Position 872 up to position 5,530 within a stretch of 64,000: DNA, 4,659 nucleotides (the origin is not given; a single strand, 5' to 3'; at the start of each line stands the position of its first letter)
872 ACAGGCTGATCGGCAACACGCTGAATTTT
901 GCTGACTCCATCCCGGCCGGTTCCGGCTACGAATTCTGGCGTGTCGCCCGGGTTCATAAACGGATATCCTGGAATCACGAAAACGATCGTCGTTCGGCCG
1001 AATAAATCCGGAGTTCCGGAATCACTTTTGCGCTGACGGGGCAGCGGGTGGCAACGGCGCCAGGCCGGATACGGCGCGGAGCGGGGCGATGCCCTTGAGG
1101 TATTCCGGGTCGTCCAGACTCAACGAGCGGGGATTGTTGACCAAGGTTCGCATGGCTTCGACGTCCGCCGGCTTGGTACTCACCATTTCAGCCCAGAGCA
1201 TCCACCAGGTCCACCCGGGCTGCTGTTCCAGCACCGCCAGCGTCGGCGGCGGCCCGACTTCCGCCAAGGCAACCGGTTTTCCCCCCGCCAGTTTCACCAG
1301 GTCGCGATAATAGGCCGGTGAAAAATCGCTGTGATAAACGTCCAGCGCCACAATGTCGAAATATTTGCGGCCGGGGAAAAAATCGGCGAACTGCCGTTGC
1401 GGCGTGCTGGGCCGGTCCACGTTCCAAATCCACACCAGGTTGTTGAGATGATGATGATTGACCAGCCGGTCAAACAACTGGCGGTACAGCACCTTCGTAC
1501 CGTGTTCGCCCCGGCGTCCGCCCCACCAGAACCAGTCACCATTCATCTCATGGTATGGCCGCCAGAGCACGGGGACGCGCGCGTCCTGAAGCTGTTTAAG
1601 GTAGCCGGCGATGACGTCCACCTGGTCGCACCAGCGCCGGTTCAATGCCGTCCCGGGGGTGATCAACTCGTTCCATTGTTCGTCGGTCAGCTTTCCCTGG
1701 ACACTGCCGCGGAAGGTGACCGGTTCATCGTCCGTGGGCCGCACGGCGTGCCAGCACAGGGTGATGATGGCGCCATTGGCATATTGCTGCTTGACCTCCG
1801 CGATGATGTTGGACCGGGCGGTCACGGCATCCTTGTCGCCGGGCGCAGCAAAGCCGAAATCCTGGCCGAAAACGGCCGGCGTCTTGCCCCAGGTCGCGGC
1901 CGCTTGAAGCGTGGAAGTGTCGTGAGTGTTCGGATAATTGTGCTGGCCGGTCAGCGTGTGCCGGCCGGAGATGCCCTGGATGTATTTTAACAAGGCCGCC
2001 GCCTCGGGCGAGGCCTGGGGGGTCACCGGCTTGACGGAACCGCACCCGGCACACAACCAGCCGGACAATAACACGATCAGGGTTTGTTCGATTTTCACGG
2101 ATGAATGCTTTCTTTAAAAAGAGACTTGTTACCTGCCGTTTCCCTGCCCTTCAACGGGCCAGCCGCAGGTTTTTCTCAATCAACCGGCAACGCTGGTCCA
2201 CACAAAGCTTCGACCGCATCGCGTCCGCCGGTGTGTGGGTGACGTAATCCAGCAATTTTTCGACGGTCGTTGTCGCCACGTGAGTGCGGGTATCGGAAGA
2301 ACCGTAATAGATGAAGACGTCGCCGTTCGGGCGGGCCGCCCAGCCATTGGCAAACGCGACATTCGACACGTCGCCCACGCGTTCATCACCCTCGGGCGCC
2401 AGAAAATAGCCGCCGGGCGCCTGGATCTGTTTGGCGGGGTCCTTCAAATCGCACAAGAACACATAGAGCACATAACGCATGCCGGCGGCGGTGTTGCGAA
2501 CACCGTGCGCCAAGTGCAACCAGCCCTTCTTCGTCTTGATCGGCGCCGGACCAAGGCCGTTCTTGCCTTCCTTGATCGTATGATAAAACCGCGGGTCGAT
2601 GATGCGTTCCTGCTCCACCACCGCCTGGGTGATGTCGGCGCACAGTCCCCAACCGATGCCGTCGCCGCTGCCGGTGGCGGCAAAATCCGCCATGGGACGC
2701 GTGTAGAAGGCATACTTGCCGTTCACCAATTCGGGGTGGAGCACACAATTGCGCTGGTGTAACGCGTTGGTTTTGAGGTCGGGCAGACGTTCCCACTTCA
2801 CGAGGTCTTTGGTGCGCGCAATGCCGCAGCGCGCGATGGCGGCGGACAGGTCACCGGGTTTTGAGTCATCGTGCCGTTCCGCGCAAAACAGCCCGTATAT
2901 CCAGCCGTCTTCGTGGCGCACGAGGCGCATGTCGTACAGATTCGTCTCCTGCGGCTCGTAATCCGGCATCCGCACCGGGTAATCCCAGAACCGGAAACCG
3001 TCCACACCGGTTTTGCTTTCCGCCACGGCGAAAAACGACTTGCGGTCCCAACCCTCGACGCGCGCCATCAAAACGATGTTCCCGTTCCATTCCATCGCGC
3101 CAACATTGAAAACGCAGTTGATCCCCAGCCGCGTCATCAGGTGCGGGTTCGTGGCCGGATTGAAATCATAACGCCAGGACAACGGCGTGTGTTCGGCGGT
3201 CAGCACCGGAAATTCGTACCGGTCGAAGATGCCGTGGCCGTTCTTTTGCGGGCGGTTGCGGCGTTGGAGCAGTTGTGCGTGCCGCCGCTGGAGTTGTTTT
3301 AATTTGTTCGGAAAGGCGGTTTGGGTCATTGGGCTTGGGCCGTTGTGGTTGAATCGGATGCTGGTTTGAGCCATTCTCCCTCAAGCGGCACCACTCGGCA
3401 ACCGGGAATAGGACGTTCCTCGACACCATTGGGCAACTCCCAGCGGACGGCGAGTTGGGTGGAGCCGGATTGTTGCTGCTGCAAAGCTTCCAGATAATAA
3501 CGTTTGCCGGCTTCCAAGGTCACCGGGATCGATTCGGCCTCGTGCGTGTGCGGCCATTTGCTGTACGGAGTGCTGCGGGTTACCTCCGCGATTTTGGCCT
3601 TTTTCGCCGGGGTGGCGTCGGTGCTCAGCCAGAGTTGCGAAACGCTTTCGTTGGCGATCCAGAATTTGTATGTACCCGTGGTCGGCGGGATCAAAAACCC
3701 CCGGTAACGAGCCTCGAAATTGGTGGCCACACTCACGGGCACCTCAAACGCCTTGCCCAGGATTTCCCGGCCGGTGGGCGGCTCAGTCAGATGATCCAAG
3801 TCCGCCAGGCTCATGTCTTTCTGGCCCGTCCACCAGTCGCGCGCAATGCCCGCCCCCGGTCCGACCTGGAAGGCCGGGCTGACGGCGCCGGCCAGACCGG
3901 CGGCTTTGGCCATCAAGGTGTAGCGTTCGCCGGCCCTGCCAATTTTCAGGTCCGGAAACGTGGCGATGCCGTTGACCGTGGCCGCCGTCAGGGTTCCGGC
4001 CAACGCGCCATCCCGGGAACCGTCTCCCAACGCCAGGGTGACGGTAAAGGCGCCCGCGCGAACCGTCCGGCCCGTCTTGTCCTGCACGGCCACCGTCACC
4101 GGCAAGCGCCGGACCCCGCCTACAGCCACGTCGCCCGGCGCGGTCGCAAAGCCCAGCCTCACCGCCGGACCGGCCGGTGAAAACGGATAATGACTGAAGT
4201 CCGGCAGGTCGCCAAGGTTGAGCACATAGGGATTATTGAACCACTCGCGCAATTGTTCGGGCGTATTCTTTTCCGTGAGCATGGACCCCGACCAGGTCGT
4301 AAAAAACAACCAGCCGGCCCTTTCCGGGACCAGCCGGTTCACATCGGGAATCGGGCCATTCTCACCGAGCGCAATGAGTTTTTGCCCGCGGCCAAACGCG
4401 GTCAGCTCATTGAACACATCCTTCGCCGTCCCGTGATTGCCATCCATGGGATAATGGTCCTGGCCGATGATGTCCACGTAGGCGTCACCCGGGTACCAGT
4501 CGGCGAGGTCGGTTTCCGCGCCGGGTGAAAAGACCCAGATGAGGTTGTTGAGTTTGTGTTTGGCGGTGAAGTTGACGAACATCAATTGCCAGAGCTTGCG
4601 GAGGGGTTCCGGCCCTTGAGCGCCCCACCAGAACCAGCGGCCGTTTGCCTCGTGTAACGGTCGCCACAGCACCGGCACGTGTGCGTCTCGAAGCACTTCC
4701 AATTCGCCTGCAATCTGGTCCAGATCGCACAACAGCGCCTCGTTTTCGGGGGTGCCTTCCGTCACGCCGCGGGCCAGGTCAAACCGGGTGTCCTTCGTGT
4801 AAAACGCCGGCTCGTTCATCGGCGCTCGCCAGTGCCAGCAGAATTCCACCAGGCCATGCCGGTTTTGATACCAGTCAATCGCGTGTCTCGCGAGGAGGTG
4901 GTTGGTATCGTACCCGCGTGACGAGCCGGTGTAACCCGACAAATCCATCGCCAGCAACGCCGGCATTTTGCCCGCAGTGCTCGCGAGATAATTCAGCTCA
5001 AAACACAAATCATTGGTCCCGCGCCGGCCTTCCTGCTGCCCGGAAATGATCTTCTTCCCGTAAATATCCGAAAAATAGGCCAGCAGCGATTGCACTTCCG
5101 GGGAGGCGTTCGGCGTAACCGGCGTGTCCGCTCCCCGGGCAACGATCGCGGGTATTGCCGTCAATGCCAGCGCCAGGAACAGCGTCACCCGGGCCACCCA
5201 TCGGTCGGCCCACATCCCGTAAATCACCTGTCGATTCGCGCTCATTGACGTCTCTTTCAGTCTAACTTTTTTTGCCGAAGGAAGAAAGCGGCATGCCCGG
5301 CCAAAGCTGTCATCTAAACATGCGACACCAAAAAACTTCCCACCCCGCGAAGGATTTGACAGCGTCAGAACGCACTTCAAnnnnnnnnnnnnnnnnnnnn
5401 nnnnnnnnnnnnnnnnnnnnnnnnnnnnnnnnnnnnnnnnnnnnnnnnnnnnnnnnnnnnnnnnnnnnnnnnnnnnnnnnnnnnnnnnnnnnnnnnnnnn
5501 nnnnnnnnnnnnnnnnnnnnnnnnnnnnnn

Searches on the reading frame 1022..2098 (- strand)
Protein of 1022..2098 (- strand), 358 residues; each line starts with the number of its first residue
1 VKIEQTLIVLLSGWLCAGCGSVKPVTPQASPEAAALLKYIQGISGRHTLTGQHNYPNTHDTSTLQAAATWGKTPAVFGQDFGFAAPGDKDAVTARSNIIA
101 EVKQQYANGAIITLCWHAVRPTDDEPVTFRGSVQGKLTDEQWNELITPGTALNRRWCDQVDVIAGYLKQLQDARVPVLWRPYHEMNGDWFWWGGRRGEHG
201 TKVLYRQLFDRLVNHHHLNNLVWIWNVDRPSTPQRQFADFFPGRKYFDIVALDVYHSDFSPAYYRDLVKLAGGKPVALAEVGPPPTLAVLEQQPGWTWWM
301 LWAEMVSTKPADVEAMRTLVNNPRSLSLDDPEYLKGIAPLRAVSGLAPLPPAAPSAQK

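Call 59: search_protein_families(library=pfam, max_evalue=0.001, proteins=[window:1022-2098:-])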
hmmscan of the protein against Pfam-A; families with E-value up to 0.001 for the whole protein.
window:1022-2098:- (358 aa): 1 family
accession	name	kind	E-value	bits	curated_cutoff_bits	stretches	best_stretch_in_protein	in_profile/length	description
PF02156.21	Glyco_hydro_26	-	7.4e-51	173.8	20.2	1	25-305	1-285/311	Glycosyl hydrolase family 26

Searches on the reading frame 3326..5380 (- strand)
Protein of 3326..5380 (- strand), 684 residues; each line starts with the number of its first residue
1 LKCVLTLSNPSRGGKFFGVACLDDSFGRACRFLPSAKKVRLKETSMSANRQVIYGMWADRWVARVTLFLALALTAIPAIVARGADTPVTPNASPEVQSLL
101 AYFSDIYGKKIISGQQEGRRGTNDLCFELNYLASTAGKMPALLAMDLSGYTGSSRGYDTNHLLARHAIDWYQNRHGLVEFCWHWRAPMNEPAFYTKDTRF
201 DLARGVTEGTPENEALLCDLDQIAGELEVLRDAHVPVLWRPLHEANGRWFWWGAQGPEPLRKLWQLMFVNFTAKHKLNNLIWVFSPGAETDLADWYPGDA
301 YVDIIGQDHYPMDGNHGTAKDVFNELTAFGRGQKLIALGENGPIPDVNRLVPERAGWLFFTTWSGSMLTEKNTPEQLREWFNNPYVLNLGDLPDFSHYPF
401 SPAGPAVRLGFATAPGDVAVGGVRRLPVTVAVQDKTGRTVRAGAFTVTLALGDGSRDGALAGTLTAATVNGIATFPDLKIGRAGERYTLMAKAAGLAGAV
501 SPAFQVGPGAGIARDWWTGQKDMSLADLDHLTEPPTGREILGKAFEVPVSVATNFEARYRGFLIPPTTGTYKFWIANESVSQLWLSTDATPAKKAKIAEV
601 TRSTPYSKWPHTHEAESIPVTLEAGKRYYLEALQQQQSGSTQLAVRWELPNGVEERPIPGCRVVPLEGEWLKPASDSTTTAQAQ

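Call 59: search_protein_families(library=pfam, max_evalue=0.001, proteins=[window:3326-5380:-])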
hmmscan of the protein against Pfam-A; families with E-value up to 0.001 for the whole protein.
window:3326-5380:- (684 aa): 3 families
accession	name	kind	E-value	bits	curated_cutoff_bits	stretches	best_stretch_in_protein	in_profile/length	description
PF02156.21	Glyco_hydro_26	-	1.2e-63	215.8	20.2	1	88-389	1-309/311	Glycosyl hydrolase family 26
PF07691.17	PA14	-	9e-07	29.2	24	1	551-657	42-143/147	PA14 domain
PF10528.15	GLEYA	-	4.6e-06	27.3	26.2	1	557-644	3-86/91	GLEYA domain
